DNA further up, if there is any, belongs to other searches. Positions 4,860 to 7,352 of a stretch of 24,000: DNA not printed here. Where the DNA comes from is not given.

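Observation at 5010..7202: Catalytically degenerate long Argonaute (long-B-like pAgo)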

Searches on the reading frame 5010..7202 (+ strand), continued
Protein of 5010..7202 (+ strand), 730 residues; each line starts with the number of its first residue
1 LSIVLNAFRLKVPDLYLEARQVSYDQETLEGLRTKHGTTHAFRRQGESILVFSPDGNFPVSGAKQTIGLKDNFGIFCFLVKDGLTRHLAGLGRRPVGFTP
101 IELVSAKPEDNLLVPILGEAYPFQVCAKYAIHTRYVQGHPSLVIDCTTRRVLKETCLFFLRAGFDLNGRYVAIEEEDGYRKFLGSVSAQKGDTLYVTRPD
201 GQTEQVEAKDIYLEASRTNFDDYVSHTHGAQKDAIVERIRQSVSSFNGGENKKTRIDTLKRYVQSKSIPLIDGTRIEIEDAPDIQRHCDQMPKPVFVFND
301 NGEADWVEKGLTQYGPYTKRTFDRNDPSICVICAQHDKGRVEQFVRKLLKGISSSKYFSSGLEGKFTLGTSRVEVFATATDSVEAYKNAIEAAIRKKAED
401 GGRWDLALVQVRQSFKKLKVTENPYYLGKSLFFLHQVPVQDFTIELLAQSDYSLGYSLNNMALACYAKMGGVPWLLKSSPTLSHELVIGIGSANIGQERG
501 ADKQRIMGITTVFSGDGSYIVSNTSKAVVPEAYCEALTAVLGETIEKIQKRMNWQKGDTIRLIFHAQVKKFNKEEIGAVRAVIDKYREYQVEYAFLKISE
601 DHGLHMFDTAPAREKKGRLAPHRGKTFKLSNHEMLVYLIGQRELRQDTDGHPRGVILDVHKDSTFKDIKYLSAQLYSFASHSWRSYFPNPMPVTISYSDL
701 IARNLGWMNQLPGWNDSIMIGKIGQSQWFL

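Call 37: find_related_loci(query=window:5010-7202:+, collection=genome_contigs, flank=10000)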
Query window:5010-7202:+ (730 aa) in genome_contigs; peptide patterns used: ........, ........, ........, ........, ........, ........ (x = any residue, [..] = any of these).
194 stretches matched a pattern; 41 encode a relative of the query (tblastn E <= 1e-3); 40 distinct loci.
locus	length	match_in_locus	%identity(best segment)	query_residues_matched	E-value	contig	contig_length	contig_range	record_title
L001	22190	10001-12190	87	1-730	0e+0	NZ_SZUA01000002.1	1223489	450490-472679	Luteimonas gilva strain H23 H23_2, whole genome shotgun sequence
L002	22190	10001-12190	87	1-730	0e+0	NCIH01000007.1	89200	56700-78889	MAG: Hydrogenophilales bacterium 17-64-11 lw04302015_17_scaffold_91, whole genome shotgun sequence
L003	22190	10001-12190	87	1-730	0e+0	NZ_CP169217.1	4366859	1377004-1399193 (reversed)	Methylomicrobium lacus strain 22M6SE5-12 chromosome, complete genome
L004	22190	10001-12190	87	1-730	0e+0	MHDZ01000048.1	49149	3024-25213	MAG: Nitrospirae bacterium GWC2_57_13 gwc2_scaffold_2968, whole genome shotgun sequence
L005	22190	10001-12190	86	1-730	0e+0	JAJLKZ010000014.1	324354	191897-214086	MAG: Chromatiaceae bacterium isolate PE-2-11 k141_1364988, whole genome shotgun sequence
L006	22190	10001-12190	86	1-730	0e+0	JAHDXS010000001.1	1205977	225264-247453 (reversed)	MAG: Alphaproteobacteria bacterium isolate PRO23 NODE_3_length_1205977_cov_24.279138, whole genome shotgun sequence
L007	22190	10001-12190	86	1-730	0e+0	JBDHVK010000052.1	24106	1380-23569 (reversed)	MAG: Gemmatimonas sp. isolate AS-MICRO-3CA.212 NODE_8883_length_24106_cov_12.503857, whole genome shotgun sequence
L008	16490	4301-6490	87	1-730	0e+0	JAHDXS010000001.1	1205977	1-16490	MAG: Alphaproteobacteria bacterium isolate PRO23 NODE_3_length_1205977_cov_24.279138, whole genome shotgun sequence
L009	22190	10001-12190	86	1-730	0e+0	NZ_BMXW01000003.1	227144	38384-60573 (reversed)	Shewanella fodinae strain KCTC 22506 sequence03, whole genome shotgun sequence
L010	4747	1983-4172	87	1-730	0e+0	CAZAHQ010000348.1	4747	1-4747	MAG TPA_asm: uncultured Acidobacteriota bacterium isolate SRP173033_co1_59 genome assembly, contig: NODE_51542_length_47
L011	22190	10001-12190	86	1-730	0e+0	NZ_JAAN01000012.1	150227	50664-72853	Luteimonas huabeiensis HB2 HB2_contig_14, whole genome shotgun sequence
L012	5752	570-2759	86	1-730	0e+0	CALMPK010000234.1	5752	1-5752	MAG TPA_asm: uncultured Hyphomicrobiaceae bacterium isolate SRR2107213_bin.22_CONCOCT_v1.1_MAG genome assembly, contig:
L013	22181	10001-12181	87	1-730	0e+0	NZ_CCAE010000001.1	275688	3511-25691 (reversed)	Hydrogenophaga intermedia strain S1, whole genome shotgun sequence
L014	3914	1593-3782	86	1-730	0e+0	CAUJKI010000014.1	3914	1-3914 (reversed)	MAG: Pseudomonadota bacterium isolate KLAP182 genome assembly, contig: KLAP182_595588, whole genome shotgun sequence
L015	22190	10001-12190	85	1-730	0e+0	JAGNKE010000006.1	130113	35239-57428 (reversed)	MAG: Alphaproteobacteria bacterium isolate Go_SlAct_bin_25 Go_SlAct_283_length_130113_cov_24.184866, whole genome shotgu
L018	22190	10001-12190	86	1-730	0e+0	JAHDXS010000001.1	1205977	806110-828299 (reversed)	MAG: Alphaproteobacteria bacterium isolate PRO23 NODE_3_length_1205977_cov_24.279138, whole genome shotgun sequence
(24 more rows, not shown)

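Call 47: search_protein_families(library=pfam, proteins=[L018:4493-6856:+, L018:6866-9463:+, L018:9369-9989:+, L018:13415-15250:+, L018:16216-17955:+], max_evalue=0.001)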
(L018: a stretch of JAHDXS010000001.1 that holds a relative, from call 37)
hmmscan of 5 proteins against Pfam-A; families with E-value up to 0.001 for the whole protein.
L018:4493-6856:+ (787 aa): 1 family
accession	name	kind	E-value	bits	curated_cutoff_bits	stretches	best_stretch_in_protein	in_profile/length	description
PF01555.25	N6_N4_Mtase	-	8e-42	144.1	26.7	1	124-424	2-214/221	DNA methylase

L018:6866-9463:+ (865 aa): 4 families
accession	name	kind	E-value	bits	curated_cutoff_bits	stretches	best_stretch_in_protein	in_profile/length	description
PF13166.12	AAA_13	-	3.2e-20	72.9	36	1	381-701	256-581/713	AAA domain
PF13304.12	AAA_21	-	1.7e-11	45.2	27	1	589-693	220-302/304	AAA domain, putative AbiEii toxin, Type IV TA system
PF02463.25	SMC_N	-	9.5e-10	38.7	40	1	453-692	42-200/220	RecF/RecN/SMC N terminal domain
PF13476.12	AAA_23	-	9.7e-06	26.8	27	1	84-120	8-43/201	AAA domain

L018:9369-9989:+ (206 aa): 0 families

L018:13415-15250:+ (611 aa): 2 families
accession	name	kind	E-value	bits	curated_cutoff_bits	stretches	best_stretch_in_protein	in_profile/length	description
PF03235.19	GmrSD_N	-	4.7e-40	138.3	33.2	1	20-238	11-199/199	GmrSD restriction endonuclease, N-terminal domain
PF07510.16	GmrSD_C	-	2.5e-21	76.5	23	1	442-598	5-137/138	GmrSD restriction endonucleases, C-terminal domain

L018:16216-17955:+ (579 aa): 1 family
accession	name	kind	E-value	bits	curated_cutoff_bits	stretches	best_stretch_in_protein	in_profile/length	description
PF22483.2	Mu-transpos_C_2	-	1.1e-23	83.1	27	1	387-457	1-71/73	Mu transposase, C-terminal domain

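Call 48: search_protein_representatives(protein=window:5010-7202:+)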
Query: 730 residues. Proteins with E-value up to 0.001 (for the whole library): 1030; up to 1e-10: 591; up to 1e-30: 256. The best 150 are listed.
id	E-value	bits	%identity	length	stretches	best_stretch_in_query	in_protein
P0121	1.9e-285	964.9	57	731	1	1-730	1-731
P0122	9.6e-184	628.7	43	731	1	2-730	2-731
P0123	2.1e-180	617.7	41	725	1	1-730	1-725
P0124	2.3e-175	601.1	88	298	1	291-588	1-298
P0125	9.5e-140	483.3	38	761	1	2-730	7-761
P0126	3.9e-138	478.0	40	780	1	22-730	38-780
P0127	3.9e-134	464.8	36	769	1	2-730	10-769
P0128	5.3e-134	464.3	37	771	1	4-730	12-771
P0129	3.8e-132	458.2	37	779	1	3-730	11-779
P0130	7.0e-131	454.0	38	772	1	21-730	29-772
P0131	7.8e-130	450.5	37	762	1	1-730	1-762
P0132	1.2e-129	449.9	49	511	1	289-730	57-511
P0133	4.1e-129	448.2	35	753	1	1-730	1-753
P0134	1.8e-127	442.7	37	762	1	5-730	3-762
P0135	1.8e-126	439.4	37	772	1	22-730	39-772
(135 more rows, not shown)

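Call 51: predict_structure(alignment_id=A1)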
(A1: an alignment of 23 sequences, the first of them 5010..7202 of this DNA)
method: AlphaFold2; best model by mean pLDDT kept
length: 730 residues; sequences in the alignment: 23
mean_pLDDT: 52.0   pTM: 0.31
mean pLDDT of the five models: 52.0, 51.4, 47.2, 46.7, 43.5
residues with pLDDT >= 90: 57; 70-90: 138; 50-70: 148; < 50: 387
segments of 3 or more residues with pLDDT < 50: 1-10, 91-102, 133-142, 262-327, 347-371, 381-384, 401-482, 492-506, 509-512, 514-526, 567-570, 596-730
pLDDT, mean of each block of 10 residues (from residue 1): 40 80 88 84 87 86 87 70 58 39 58 78 72 44 59 84 91 73 91 93 93 84 89 86 72 60 38 22 23 24 25 25 42 52 49 33 35 57 49 58 42 24 22 29 27 33 32 37 56 39 46 43 50 70 72 70 54 65 72 49 22 24 23 25 28 34 40 36 28 33 33 33 28
secondary structure, 60 per line:
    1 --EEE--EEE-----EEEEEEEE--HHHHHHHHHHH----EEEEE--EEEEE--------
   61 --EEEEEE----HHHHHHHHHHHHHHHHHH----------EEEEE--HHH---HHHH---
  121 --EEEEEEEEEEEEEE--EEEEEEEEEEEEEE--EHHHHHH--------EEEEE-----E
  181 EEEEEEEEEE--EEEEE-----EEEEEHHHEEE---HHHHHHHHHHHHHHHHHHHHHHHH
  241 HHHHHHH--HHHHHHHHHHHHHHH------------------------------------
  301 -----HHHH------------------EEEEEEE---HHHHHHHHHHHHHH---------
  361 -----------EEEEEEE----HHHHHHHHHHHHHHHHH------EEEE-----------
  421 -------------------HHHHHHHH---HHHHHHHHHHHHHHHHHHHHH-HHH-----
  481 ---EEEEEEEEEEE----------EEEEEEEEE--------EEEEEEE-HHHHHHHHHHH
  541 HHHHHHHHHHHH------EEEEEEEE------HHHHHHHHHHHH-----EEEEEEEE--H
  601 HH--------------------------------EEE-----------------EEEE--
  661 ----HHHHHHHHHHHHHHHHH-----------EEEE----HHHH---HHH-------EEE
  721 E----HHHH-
elements in order (helices of 4 or more, strands of 3 or more residues): E3-5 E8-10 E16-23 H26-36 E41-45 E48-52 E63-68 H73-90 E101-105 H114-117 E123-136 E139-152 H156-161 E170-174 E180-190 E193-197 E203-207 E211-213 H217-247 H250-264 H306-309 E328-334 H338-351 E372-378 H383-399 E406-409 H440-447 H451-471 E484-494 E505-513 E522-528 H530-552 E559-566 H573-584 E590-597 E635-637 E655-658 H665-681 E693-696 H701-704 E718-721 H726-729

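Call 63: search_dna_similar(query=window:5010-7202:+, collection=plasmids, mode=protein, max_rows=15)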
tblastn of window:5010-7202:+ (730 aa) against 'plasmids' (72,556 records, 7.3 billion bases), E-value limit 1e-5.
Records with a match: 13; places in all: 15; records where one place covers at least 80% of the query: 4.
Best place of each record, by identity: 80-90% 1; <60% 12.
By first word of the organism name: Hymenobacter 4; Roseomonas 2; Shewanella 1; Fibrella 1; Methylococcus 1; Rubrobacter 1; Haloplanus 1; Leptolyngbya 1; Alicycliphilus 1.
By predicted mobility (MOB-suite, as given by PLSDB): non-mobilizable 11; conjugative 1; mobilizable 1.
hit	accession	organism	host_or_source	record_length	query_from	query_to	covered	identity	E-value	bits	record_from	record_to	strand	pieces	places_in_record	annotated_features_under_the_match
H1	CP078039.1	Shewanella putrefaciens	Whole Organism,sink handle in ICU Room ...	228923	1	730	100%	86.3%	0e+0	1321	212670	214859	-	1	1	lipase chaperone | hypothetical protein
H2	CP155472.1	Fibrella sp. ES10-3-2-2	single cell,soil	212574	1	730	100%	35.3%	1e-132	441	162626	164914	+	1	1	Piwi domain-containing protein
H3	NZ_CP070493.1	Methylococcus sp. EFPC2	pure culture,stream biofilm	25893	29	730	96%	32.2%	2e-105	361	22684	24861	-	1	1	hypothetical protein (x2)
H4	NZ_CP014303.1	Hymenobacter sp. PAMC 26628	lichen Stereocaulon sp.,single cell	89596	17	730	98%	26.6%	1e-71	262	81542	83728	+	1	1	Piwi domain-containing protein | hypothetical protein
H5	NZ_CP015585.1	Roseomonas gilardii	Purified bacterial strains from deep ...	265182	264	730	64%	37.4%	4e-96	334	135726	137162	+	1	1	Piwi domain-containing protein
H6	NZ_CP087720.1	Roseomonas sp. OT10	single cell,human skin swab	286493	406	730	45%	41.1%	5e-75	272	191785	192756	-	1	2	Piwi domain-containing protein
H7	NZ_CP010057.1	Hymenobacter sp. DG25B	single cell,soil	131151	291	730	60%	23.9%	1e-14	86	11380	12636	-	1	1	Piwi domain-containing protein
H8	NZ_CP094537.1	Hymenobacter monticola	Single cell,a pond on the Huanglong ...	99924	291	730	60%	22.9%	2e-13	82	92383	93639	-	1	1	Piwi domain-containing protein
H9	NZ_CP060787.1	Hymenobacter qilianensis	single bacterial strain,ermafrost ...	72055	291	730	60%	22.7%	6e-13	81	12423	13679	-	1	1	Piwi domain-containing protein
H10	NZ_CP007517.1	Rubrobacter radiotolerans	-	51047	288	702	57%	24.0%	4e-10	71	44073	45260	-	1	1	RNA-binding domain-containing protein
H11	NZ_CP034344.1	Haloplanus rallus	cell culture,Non-purified solar salt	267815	287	702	57%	22.5%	9e-16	90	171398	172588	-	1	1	Piwi domain-containing protein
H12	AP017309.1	Leptolyngbya sp. NIES-3755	-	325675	436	702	37%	21.4%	6e-7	61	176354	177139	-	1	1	hypothetical protein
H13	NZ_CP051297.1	Alicycliphilus denitrificans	whole organism,pond sediment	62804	591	730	19%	35.9%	9e-22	108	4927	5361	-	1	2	hypothetical protein (x2)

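Call 66: get_annotated_region(hit=H1, flank=7000)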
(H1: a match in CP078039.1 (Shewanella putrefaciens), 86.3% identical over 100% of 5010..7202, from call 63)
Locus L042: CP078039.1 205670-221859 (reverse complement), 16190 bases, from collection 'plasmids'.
description: Shewanella putrefaciens strain SA70 plasmid pSA70-2, complete sequence
organism: Shewanella putrefaciens (NCBI taxid 24)
taxonomy: Bacteria; Pseudomonadota; Gammaproteobacteria; Alteromonadales; Shewanellaceae; Shewanella; Shewanella putrefaciens
host: -; source: Whole Organism,sink handle in ICU Room in Military Hospital; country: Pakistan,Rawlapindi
typing (MOB-suite, as given by PLSDB): conjugative; replicon rep_cluster_493; relaxase MOBH; mating-pair formation MPF_F
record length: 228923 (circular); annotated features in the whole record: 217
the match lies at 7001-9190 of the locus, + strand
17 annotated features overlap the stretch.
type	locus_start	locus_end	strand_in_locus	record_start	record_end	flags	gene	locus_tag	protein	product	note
CDS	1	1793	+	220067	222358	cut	-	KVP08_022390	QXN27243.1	AAA family ATPase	-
CDS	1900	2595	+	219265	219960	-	-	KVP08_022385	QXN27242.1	toll/interleukin-1 receptor domain-containing protein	-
CDS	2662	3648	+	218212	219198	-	-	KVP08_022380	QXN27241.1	hypothetical protein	-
CDS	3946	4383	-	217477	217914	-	-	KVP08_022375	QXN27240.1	PACE efflux transporter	-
CDS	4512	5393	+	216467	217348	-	-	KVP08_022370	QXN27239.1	LysR family transcriptional regulator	-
CDS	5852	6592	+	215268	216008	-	-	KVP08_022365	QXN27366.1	hypothetical protein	-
CDS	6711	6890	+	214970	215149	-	-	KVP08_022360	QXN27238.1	hypothetical protein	-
CDS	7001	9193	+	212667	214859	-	-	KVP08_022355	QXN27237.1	lipase chaperone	-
CDS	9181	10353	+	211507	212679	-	-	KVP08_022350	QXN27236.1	hypothetical protein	-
CDS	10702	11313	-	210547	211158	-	-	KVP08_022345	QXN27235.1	mobile mystery protein B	-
CDS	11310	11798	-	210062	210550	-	-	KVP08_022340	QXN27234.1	mobile mystery protein A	-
CDS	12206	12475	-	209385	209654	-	-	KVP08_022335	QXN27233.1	hypothetical protein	-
CDS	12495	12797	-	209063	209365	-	-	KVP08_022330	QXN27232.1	hypothetical protein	-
CDS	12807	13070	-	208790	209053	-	-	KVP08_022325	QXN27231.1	hypothetical protein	-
CDS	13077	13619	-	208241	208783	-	-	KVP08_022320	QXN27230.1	hypothetical protein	-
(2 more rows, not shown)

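Call 70: predict_structure(alignment_id=A2)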
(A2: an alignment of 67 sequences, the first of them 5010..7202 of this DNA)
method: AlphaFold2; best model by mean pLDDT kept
length: 730 residues; sequences in the alignment: 67
mean_pLDDT: 92.6   pTM: 0.91
mean pLDDT of the five models: 92.6, 92.0, 91.7, 91.4, 90.9
residues with pLDDT >= 90: 594; 70-90: 123; 50-70: 13; < 50: 0
segments of 3 or more residues with pLDDT < 50: none
pLDDT, mean of each block of 10 residues (from residue 1): 92 94 96 92 96 92 94 95 93 89 91 95 96 94 96 96 96 88 95 95 96 95 96 95 95 96 93 88 91 93 93 85 90 98 98 94 94 97 96 97 97 92 95 96 95 95 96 90 87 82 78 91 68 87 89 92 89 90 92 96 94 86 97 97 92 96 96 97 94 94 91 88 89
secondary structure, 60 per line:
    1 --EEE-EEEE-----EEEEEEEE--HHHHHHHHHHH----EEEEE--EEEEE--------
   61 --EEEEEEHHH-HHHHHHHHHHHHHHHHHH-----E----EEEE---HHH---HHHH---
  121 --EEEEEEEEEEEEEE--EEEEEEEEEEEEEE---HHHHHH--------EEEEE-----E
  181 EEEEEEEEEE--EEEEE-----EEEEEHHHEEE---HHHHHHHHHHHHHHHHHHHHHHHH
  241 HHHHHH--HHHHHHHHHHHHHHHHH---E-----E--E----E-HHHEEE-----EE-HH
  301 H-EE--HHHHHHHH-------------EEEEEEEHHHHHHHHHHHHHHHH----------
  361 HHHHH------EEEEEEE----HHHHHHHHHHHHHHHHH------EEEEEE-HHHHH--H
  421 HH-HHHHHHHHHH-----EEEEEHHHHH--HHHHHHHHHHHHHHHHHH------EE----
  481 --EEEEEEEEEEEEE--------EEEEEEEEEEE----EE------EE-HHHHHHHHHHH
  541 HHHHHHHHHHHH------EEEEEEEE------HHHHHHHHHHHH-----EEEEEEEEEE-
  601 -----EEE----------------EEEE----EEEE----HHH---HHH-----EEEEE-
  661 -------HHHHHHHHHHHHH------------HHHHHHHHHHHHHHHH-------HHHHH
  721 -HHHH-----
elements in order (helices of 4 or more, strands of 3 or more residues): E3-5 E7-10 E16-23 H26-36 E41-45 E48-52 E63-68 H73-90 E101-104 H114-117 E123-136 E139-152 H156-161 E170-174 E180-190 E193-197 E203-207 E211-213 H217-246 H249-265 E288-290 H307-314 E328-334 H335-350 H361-365 E372-378 H383-399 E406-411 H413-417 H424-433 E439-443 H444-448 H451-468 E483-495 E504-514 H530-552 E559-566 H573-584 E590-599 E606-608 E625-628 E633-636 E655-659 H668-680 H693-708 H716-720 H722-725
